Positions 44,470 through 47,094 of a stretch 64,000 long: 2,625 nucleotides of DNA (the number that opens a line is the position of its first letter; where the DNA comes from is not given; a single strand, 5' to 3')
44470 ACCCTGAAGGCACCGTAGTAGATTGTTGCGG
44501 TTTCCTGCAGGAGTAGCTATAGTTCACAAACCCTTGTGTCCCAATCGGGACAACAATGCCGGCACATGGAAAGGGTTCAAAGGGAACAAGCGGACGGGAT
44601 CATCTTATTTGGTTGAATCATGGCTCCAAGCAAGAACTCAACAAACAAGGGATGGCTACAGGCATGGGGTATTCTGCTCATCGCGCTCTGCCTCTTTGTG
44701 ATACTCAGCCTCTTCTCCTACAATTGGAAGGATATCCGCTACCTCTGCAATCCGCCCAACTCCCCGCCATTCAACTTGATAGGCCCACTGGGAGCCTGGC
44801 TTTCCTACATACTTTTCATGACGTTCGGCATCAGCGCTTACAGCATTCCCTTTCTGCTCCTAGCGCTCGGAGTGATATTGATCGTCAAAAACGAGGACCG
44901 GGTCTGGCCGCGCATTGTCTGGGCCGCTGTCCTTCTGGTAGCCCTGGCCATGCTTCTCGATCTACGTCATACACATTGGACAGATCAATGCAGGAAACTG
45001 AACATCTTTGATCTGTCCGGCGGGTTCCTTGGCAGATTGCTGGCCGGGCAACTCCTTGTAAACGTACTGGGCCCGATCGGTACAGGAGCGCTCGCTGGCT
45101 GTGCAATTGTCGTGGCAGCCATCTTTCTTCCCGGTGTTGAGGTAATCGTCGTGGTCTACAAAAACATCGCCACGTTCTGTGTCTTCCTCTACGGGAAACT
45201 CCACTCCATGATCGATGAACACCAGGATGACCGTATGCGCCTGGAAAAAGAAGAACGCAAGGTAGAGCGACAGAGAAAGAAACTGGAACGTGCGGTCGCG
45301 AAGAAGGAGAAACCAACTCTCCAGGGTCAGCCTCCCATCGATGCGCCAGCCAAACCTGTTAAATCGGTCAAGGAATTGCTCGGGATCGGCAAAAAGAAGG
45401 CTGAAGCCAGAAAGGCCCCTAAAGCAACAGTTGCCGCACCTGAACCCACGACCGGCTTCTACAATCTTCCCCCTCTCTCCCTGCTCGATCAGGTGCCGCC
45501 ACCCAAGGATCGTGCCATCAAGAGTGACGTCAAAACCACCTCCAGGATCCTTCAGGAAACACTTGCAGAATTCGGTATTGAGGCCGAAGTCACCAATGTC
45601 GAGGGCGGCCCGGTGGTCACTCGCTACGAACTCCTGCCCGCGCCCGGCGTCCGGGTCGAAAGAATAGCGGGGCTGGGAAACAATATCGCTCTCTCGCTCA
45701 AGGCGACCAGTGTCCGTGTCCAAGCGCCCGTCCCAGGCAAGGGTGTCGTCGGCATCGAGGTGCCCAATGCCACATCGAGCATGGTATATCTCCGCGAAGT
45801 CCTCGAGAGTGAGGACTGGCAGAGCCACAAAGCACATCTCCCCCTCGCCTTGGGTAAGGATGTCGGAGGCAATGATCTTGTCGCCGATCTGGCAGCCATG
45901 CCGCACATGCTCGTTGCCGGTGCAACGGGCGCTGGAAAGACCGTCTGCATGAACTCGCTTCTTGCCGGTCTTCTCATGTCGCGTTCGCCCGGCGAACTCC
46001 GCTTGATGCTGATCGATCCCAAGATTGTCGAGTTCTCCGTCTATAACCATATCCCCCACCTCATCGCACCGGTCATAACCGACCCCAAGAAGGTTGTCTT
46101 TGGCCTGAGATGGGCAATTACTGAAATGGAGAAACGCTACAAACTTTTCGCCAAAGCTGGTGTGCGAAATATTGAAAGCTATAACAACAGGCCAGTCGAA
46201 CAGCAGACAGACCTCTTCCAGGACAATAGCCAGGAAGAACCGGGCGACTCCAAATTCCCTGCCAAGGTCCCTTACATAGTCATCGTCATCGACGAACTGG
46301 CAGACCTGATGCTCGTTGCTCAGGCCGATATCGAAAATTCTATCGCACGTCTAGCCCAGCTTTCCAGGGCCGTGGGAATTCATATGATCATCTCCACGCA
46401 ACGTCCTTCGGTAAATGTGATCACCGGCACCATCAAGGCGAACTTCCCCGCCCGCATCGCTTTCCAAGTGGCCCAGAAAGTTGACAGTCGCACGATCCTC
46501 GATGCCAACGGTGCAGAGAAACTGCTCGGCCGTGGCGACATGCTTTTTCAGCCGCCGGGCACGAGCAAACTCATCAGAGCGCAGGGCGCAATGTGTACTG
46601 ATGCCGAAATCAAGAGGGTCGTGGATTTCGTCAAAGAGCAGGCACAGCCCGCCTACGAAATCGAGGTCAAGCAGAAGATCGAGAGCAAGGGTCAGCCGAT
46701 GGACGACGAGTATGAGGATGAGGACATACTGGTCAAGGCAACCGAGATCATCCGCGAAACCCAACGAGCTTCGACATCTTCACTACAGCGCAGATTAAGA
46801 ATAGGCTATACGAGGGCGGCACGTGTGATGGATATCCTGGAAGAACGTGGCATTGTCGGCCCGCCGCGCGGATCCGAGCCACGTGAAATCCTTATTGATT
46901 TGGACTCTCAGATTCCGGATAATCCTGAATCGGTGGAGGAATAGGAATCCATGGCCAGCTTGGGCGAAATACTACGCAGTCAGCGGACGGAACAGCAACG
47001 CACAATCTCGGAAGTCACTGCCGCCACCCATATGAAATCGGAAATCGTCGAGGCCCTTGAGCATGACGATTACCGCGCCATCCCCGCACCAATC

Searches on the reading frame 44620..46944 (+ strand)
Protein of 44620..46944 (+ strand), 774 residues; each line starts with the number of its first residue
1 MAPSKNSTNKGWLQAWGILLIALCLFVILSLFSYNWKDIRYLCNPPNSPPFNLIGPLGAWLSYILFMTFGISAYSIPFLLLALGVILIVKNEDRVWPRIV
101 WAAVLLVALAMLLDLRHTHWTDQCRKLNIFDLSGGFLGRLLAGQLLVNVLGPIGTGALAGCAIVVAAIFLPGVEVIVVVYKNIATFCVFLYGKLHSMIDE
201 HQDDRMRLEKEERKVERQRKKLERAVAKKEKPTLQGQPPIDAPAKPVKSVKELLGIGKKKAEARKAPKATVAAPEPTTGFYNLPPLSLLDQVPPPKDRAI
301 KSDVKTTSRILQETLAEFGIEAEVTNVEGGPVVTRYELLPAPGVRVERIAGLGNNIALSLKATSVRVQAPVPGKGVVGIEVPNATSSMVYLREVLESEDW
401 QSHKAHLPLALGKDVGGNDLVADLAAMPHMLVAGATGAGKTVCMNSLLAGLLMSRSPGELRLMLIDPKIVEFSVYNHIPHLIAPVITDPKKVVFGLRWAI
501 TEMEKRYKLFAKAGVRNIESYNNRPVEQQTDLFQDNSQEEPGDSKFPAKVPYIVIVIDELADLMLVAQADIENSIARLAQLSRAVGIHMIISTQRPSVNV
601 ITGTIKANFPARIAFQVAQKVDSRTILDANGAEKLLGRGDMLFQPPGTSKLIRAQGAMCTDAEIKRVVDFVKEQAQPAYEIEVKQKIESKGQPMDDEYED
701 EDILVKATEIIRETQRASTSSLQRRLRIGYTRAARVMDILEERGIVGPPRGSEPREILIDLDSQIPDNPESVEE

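Call 86: search_protein_families(library=pfam, proteins=[window:44620-46944:+], max_evalue=0.00001)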
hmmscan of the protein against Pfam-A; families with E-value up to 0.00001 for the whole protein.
window:44620-46944:+ (774 aa): 4 families
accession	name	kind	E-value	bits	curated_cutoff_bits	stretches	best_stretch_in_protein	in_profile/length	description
PF01580.24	FtsK_SpoIIIE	-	1.4e-63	214.8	24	1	391-598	2-221/221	FtsK/SpoIIIE family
PF17854.6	FtsK_alpha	-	6.2e-32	110.2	22.9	1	283-383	1-101/101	FtsK alpha domain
PF09397.16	FtsK_gamma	-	1.5e-24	85.9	30.6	1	699-759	2-62/63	Ftsk gamma domain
PF13491.11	FtsK_4TM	-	5.3e-23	82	23.1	1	14-178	6-166/171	4TM region of DNA translocase FtsK/SpoIIIE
